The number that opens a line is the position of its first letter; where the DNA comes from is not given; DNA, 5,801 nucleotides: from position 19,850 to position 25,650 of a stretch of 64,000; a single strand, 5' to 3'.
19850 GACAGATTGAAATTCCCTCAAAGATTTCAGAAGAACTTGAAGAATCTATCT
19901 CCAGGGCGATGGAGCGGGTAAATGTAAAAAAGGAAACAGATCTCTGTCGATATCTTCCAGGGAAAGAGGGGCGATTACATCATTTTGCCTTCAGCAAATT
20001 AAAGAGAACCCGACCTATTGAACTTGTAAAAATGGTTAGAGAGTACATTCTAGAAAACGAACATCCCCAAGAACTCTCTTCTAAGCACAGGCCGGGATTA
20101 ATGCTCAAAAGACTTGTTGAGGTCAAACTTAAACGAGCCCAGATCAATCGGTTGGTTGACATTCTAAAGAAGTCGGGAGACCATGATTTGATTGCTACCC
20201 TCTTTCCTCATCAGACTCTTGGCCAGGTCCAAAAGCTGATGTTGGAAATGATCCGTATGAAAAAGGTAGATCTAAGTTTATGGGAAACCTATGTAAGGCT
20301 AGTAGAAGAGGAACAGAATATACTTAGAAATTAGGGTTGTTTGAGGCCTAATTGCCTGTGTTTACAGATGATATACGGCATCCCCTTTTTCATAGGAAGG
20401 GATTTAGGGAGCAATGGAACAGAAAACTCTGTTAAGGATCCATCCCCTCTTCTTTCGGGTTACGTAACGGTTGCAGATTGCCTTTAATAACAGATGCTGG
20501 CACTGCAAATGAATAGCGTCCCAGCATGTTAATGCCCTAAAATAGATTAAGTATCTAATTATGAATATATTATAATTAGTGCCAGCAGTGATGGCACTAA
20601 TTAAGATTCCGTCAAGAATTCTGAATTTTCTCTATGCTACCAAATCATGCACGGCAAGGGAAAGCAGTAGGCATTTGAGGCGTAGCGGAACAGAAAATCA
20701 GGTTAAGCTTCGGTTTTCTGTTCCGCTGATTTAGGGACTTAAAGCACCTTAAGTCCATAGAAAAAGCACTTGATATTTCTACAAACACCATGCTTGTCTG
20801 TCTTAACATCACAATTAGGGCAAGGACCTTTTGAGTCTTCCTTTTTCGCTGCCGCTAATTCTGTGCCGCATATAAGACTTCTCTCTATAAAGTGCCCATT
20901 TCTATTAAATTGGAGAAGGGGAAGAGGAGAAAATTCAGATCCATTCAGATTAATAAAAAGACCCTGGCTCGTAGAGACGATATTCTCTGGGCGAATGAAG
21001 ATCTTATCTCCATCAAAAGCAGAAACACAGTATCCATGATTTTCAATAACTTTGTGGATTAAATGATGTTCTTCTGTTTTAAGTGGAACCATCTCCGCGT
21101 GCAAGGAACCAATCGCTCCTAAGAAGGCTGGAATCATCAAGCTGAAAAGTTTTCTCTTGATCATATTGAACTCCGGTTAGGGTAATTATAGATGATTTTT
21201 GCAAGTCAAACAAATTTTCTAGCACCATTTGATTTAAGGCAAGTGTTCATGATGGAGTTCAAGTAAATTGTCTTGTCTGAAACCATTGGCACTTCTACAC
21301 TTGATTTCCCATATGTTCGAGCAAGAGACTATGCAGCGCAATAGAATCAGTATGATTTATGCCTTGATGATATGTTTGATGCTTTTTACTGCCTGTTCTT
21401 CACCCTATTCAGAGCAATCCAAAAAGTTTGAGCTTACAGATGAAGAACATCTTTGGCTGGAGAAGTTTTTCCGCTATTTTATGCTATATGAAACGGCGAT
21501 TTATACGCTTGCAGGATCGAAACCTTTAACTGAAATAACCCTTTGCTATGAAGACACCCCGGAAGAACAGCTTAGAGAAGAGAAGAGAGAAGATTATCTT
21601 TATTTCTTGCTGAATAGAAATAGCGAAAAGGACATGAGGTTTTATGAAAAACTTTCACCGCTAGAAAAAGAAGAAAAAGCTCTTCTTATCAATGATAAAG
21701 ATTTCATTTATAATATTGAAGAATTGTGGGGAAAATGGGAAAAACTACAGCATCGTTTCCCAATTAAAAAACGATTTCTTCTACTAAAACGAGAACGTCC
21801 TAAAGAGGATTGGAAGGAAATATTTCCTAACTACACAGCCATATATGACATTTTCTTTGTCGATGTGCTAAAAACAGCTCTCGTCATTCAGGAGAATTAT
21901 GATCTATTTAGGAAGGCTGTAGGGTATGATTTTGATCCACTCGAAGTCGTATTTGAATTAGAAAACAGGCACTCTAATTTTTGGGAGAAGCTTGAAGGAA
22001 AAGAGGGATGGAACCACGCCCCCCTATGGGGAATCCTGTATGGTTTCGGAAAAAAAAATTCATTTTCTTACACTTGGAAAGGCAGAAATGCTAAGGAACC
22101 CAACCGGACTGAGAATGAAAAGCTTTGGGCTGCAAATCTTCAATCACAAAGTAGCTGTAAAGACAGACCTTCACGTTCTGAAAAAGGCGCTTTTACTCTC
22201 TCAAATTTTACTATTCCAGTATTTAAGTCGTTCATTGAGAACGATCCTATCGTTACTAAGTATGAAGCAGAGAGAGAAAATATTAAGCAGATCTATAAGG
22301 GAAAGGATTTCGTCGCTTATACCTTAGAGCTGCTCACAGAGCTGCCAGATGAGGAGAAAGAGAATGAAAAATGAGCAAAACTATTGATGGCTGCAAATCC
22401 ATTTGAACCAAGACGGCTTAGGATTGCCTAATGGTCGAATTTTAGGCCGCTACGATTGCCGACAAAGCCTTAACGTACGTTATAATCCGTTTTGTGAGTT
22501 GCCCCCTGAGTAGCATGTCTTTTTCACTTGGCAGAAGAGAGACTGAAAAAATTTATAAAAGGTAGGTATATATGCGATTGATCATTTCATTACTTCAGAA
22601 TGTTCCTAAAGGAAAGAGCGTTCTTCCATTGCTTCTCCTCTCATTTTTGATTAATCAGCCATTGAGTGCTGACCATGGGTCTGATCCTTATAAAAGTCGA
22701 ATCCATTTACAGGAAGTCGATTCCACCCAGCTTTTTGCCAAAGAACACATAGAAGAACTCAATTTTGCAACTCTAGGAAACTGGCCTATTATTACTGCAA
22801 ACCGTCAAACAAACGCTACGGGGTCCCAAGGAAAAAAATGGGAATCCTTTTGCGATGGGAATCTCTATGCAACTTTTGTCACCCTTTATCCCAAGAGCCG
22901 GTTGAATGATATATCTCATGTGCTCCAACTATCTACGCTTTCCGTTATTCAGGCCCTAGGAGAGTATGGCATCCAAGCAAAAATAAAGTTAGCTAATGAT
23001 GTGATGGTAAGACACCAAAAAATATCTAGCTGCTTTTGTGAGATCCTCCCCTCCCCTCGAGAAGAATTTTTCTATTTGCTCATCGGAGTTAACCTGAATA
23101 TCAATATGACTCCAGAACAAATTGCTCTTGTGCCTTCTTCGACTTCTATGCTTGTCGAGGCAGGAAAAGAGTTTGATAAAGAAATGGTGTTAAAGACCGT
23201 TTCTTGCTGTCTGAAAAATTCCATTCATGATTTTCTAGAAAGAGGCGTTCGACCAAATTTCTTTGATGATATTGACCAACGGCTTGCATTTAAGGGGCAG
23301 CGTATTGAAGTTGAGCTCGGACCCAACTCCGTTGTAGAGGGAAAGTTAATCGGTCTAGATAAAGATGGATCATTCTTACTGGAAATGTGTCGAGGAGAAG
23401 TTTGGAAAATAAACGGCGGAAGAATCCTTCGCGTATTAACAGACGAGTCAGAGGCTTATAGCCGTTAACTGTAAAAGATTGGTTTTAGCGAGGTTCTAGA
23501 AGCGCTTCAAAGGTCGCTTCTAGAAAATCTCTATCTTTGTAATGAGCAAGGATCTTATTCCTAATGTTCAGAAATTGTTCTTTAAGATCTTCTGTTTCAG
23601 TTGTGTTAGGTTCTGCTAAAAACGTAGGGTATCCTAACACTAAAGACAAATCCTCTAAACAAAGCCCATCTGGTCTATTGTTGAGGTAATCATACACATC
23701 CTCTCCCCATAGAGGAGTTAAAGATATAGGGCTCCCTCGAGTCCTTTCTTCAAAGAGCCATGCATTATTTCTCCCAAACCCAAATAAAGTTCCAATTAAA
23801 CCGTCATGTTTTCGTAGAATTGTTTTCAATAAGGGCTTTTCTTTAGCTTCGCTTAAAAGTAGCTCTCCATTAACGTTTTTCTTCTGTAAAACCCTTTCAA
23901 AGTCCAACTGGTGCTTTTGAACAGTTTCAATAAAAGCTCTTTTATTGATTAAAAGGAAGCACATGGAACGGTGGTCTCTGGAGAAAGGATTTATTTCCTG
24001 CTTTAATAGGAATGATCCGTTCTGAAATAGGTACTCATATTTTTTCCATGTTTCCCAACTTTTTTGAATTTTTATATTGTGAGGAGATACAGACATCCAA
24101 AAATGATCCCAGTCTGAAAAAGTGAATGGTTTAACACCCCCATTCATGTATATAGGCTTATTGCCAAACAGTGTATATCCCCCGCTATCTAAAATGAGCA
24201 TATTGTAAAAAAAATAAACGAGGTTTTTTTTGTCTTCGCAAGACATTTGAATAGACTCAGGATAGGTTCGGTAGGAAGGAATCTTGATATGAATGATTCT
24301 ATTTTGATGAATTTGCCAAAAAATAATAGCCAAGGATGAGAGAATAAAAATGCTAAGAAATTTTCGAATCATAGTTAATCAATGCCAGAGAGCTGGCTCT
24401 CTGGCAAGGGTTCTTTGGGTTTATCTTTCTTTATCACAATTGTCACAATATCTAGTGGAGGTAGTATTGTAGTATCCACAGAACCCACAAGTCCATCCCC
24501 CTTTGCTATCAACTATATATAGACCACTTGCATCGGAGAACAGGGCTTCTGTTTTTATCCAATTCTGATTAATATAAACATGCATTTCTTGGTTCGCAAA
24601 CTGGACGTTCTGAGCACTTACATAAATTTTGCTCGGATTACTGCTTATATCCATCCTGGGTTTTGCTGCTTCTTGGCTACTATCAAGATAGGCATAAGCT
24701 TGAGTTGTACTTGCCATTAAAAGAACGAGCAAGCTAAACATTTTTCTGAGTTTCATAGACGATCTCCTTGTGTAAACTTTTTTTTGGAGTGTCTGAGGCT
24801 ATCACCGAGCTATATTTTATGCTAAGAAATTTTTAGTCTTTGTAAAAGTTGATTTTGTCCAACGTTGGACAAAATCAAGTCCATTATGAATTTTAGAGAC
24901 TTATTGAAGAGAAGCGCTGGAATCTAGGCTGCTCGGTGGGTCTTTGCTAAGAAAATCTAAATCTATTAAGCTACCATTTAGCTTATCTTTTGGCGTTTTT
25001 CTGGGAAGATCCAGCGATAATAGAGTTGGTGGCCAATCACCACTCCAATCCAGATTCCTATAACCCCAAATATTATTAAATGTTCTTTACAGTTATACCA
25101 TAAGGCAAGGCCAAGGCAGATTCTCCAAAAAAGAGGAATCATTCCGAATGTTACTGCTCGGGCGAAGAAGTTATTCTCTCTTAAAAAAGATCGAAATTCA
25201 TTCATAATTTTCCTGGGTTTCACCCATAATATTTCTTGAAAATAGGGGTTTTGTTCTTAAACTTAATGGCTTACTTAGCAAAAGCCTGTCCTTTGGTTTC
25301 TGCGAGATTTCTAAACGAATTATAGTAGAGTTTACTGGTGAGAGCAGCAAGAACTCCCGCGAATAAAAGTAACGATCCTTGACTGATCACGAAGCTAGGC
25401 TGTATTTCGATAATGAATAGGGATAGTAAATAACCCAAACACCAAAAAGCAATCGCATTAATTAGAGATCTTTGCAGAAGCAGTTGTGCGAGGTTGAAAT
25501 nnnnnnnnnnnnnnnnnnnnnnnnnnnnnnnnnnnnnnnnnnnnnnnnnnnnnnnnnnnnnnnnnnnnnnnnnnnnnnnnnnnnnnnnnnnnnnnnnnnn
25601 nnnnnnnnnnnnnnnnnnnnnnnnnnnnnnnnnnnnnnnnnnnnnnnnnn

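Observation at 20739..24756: Mirror-image cluster S2-L2 / BPL-like / L3-S3: an exported two-gene module duplicated around an exported biotin-ligase-family gene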

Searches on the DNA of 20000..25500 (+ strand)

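Call 19: search_dna_similar(query=window:20000-25500:+, collection=plasmids, mode=distant, max_rows=15)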
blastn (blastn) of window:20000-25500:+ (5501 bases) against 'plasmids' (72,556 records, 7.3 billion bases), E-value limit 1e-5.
Records with a match: 1; places in all: 1; records where one place covers at least 80% of the query: 0.
Best place of each record, by identity: 80-90% 1.
By first word of the organism name: Denitratisoma 1.
By predicted mobility (MOB-suite, as given by PLSDB): conjugative 1.
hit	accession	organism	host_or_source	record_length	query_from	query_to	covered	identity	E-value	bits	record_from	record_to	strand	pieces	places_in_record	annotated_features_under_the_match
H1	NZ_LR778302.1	Denitratisoma oestradiolicum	-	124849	2438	2508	1%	81.7%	4e-8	71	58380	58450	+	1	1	none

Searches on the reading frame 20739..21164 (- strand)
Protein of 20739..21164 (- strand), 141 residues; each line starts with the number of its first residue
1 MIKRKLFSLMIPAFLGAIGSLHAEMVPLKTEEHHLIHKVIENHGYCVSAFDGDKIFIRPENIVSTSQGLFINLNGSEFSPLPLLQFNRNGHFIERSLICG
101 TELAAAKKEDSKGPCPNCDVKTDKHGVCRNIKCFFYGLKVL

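Call 4: search_protein_families(library=pfam, proteins=[window:20739-21164:-], max_evalue=1)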
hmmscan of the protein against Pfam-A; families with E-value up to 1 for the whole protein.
window:20739-21164:- (141 aa): 2 families
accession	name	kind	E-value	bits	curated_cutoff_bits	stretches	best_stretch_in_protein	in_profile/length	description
PF12368.13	Rhodanese_C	-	0.067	13.9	26.9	1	107-133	17-43/66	Rhodanase C-terminal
PF22605.2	IBR_2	-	0.071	13.7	27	1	113-134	6-27/49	IBR domain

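Call 5: search_protein_families(library=ncbifam, proteins=[window:20739-21164:-], max_evalue=1)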
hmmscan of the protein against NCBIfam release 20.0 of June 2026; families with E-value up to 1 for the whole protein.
window:20739-21164:- (141 aa): 0 families

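Call 26: find_homologous_proteins(query=window:20739-21164:-, max_evalue=0.01)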
Query window:20739-21164:- (141 aa): 32 proteins with E <= 0.01 among 46 candidates.
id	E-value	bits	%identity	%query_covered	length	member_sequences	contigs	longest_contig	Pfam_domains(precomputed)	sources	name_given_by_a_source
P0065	1.8e-91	322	100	100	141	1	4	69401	-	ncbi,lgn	-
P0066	3.5e-74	266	84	100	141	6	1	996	-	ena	-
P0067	1.4e-73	264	82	100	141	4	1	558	-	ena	-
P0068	5.0e-71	255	80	100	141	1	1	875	-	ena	-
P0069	1.0e-70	254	79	100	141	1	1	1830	-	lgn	-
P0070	5.4e-69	249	79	100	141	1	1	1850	-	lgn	-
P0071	8.9e-69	248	74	100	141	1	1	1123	-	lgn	-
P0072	2.4e-67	243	77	100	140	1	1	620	-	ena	-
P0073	2.6e-66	240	73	99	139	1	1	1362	-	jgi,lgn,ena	-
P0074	4.2e-66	239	74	100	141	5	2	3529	-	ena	-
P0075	1.6e-65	237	75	100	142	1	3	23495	-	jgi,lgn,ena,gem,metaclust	jgi:hypothetical protein|metaclust:\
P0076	1.2e-64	235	71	100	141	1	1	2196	-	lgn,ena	-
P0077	8.0e-62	225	69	100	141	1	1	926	-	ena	-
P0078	2.1e-59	218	70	100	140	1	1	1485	-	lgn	-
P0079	3.2e-59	217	71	98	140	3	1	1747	-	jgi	jgi:hypothetical protein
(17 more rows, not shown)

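Call 59: predict_structure(alignment_id=A7)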
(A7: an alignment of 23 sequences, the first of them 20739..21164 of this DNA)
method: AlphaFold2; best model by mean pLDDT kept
length: 141 residues; sequences in the alignment: 23
mean_pLDDT: 79.5   pTM: 0.66
mean pLDDT of the five models: 79.5, 79.4, 79.0, 72.4, 70.2
residues with pLDDT >= 90: 93; 70-90: 3; 50-70: 10; < 50: 35
segments of 3 or more residues with pLDDT < 50: 1-3, 7-10, 13-31, 99-106
pLDDT, mean of each block of 10 residues (from residue 1): 47 48 38 84 97 96 95 96 95 78 54 95 93 94 93
secondary structure, 60 per line:
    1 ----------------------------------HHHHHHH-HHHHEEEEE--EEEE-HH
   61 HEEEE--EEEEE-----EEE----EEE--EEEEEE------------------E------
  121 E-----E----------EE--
elements in order: H35-41 H43-46 E47-51 E54-57 E62-65 E68-72 E78-80 E85-87 E90-95

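Call 61: fold_search(model_id=the predicted structure, library=pdb)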
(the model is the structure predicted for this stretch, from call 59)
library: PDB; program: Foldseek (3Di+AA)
matches with E <= 10: 76; with E <= 0.001: 0
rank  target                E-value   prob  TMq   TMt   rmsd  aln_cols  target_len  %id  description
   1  8rd8_TI               1.5e+00  0.03  0.12  0.15  13.6        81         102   17  Cryo-EM structure of P. urativorans 70S ribosome in complex with hibernation factors Balon and RaiA (structure 1). (released 2024-02-21)
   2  5oxx_A                1.7e+00  0.02  0.13  0.19  12.0        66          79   14  Crystal structure of NeqN/NeqC complex from Nanoarcheaum equitans at 1.7A (released 2018-10-10)
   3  6gao_C                1.7e+00  0.02  0.09  0.06  19.4        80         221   11  Crystal structure of the T1L reovirus sigma1 coiled coil tail and body (released 2018-04-25)
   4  8uur_A                1.8e+00  0.03  0.12  0.08  15.8        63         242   17  Structure of Serratia proteamaculans antifeeding prophage mini-fibre (AfpX13) (released 2025-08-27)
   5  3c12                  1.9e+00  0.30  0.13  0.13   1.7        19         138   42  Crystal Structure of FlgD from Xanthomonas campestris: Insights into the Hook Capping Essential for Flagellar Assembly (released 2008-12-09)
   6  5oxz_A                2.3e+00  0.02  0.15  0.20  13.4        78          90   13  Crystal Structure of NeqN/NeqC complex from Nanoarcheaum equitans at 1.2A (released 2018-10-10)
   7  8uus_A                2.3e+00  0.02  0.08  0.07  12.6        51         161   14  Structure of Serratia proteamaculans antifeeding prophage Fibre foot domain (AfpX13) (released 2025-03-19)
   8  8uae_R                2.5e+00  0.04  0.15  0.05  12.7        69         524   17  E. coli Sir2_HerA complex (12:6) with ATPgamaS (released 2023-12-27)
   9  3wpr_B                2.5e+00  0.02  0.10  0.08  14.8        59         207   19  Acinetobacter sp. Tol 5 AtaA N-terminal half of C-terminal stalk fused to GCN4 adaptors (CstalkN) (released 2015-03-04)
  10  3wpr_C                2.5e+00  0.02  0.10  0.07  14.9        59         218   19  Acinetobacter sp. Tol 5 AtaA N-terminal half of C-terminal stalk fused to GCN4 adaptors (CstalkN) (released 2015-03-04)
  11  4v8a_AY               2.5e+00  0.01  0.10  0.12  15.1        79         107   16  The structure of thermorubin in complex with the 70S ribosome from Thermus thermophilus. (released 2014-07-09)
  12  6yhs_Q                2.6e+00  0.02  0.13  0.16  13.7        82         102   12  Acinetobacter baumannii ribosome-amikacin complex - 50S subunit (released 2020-09-16)
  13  6i2u                  2.8e+00  0.02  0.14  0.09  13.2        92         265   22  Aurora-A kinase domain in complex with Coenzyme A (released 2019-10-02)
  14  1h8g_A                3.4e+00  0.04  0.16  0.19  10.4        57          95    9  C-terminal domain of the major autolysin (C-LytA) from Streptococcus pneumoniae (released 2002-01-31)
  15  3wpr_A                3.4e+00  0.02  0.10  0.07  14.8        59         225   19  Acinetobacter sp. Tol 5 AtaA N-terminal half of C-terminal stalk fused to GCN4 adaptors (CstalkN) (released 2015-03-04)
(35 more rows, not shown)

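Call 77: search_protein_families(library=padloc, proteins=[window:20739-21164:-], max_evalue=0.1)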
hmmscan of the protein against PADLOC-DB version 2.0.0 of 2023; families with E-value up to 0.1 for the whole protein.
window:20739-21164:- (141 aa): 0 families

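Call 78: search_protein_families(library=phrogs, proteins=[window:20739-21164:-], max_evalue=0.1)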
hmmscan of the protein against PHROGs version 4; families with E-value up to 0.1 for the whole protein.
window:20739-21164:- (141 aa): 0 families

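Call 83: find_encoding_contigs(protein=P0097, flank=3000, max_places=4)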
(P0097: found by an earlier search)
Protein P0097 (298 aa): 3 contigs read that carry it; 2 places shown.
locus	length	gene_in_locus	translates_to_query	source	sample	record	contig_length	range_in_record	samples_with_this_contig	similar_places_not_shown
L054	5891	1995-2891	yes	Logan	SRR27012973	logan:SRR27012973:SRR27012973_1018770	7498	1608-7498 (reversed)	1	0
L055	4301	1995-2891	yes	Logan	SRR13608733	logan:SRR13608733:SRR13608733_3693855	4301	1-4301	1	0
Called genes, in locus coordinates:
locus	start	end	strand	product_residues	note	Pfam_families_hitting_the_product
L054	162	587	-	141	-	-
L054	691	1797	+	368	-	-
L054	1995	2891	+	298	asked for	PF03099:BPL_LplA_LipB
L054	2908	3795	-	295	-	-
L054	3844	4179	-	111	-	-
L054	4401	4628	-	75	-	-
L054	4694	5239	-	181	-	-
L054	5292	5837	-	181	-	-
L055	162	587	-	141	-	-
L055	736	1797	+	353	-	-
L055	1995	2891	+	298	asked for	PF03099:BPL_LplA_LipB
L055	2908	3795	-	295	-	-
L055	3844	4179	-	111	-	-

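Call 94: search_solved_structures(query=A7, max_evalue=10)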
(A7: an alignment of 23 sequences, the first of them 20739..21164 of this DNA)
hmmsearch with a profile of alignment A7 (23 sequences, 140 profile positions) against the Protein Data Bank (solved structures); distinct sequences matched with E-value up to 10: 28.
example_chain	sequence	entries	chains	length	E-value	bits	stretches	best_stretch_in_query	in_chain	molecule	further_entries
8jwv_A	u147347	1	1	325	0.0032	20.4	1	83-138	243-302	E3 ubiquitin-protein ligase parkin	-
8ik6_C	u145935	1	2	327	0.0032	20.4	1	83-138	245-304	E3 ubiquitin-protein ligase parkin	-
6n13_B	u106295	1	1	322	0.017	18.1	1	103-138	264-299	E3 ubiquitin-protein ligase parkin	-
8ikv_C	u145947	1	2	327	0.021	17.8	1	103-138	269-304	E3 ubiquitin-protein ligase parkin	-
8wzn_A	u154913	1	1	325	0.021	17.8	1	103-138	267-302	E3 ubiquitin-protein ligase parkin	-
4i1h_A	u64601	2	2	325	0.021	17.8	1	103-138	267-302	E3 ubiquitin-protein ligase parkin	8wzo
4i1f_A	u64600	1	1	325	0.022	17.7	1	103-138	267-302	E3 ubiquitin-protein ligase parkin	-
5c9v_A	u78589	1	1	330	0.022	17.7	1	103-138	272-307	E3 ubiquitin-protein ligase parkin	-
4bm9_A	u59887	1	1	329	0.022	17.7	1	103-138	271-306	E3 UBIQUITIN-PROTEIN LIGASE PARKIN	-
2lwr_A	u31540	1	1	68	0.025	17.5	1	106-137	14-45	SD01679p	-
5n2w_A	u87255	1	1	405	0.027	17.4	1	103-138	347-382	E3 ubiquitin-protein ligase parkin,E3 ubiquitin-protein ligase parkin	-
5n38_A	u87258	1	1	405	0.027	17.4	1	103-138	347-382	E3 ubiquitin-protein ligase parkin,E3 ubiquitin-protein ligase parkin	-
6hue_A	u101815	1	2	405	0.028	17.4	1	103-138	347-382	E3 ubiquitin-protein ligase parkin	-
9c5e_A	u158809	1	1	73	0.028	17.4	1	106-137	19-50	E3 ubiquitin-protein ligase parkin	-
5c1z_A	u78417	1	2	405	0.028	17.4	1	103-138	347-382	E3 ubiquitin-protein ligase parkin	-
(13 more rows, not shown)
